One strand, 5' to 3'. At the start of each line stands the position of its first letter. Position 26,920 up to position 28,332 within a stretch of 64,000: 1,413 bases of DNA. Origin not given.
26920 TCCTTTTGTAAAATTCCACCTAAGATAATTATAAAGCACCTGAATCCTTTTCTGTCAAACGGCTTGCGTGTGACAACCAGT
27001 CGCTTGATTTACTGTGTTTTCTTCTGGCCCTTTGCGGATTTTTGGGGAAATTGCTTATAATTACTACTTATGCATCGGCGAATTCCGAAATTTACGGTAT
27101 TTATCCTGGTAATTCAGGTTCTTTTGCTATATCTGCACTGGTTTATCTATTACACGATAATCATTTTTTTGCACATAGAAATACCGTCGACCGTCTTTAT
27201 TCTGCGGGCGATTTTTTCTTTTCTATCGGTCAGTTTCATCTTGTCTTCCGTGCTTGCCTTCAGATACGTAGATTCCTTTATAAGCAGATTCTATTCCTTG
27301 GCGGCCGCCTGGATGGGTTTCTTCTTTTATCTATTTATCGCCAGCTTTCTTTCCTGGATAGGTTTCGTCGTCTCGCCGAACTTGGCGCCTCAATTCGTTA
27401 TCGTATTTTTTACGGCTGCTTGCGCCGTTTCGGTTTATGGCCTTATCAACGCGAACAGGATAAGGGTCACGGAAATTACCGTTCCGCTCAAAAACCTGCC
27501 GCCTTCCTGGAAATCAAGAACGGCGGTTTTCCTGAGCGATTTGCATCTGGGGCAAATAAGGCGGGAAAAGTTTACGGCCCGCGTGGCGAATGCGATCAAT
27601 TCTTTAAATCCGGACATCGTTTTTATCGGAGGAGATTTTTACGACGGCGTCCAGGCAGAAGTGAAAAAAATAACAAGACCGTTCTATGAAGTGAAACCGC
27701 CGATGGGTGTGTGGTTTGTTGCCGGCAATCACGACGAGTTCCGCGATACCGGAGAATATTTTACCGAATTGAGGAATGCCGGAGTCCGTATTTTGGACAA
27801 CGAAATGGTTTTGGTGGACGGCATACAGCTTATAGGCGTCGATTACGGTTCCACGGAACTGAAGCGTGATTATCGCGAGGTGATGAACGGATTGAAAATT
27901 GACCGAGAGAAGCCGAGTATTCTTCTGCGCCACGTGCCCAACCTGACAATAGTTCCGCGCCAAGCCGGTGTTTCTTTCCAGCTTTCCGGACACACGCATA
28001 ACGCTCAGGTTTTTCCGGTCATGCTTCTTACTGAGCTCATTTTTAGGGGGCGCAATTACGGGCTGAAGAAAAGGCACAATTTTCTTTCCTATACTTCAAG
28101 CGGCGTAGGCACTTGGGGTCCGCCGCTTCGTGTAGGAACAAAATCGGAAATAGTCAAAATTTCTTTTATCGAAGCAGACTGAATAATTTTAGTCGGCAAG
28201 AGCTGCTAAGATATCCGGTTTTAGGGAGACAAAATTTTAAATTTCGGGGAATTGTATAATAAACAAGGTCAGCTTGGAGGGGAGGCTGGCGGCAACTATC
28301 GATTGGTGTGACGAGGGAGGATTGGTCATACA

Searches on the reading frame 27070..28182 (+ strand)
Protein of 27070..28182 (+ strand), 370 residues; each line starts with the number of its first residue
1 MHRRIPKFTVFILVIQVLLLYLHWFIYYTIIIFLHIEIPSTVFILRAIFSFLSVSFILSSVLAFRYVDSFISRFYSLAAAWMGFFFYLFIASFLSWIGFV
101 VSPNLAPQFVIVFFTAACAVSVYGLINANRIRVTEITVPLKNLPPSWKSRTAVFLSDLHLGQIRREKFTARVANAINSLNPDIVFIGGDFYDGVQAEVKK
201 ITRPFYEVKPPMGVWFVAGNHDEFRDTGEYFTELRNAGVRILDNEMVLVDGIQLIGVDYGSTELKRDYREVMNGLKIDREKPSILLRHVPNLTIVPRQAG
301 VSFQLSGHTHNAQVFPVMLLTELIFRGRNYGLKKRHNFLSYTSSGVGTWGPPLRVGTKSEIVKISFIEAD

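Call 15: search_protein_families(library=pfam, proteins=[window:27070-28182:+], max_evalue=0.001)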
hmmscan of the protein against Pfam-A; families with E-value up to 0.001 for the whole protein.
window:27070-28182:+ (370 aa): 2 families
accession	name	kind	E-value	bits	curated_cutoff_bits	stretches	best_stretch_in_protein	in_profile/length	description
PF00149.33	Metallophos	-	4.5e-11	44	21.5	1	153-311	4-190/191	Calcineurin-like phosphoesterase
PF12850.12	Metallophos_2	-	9.1e-07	29.4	27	1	153-315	4-122/154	Calcineurin-like phosphoesterase superfamily domain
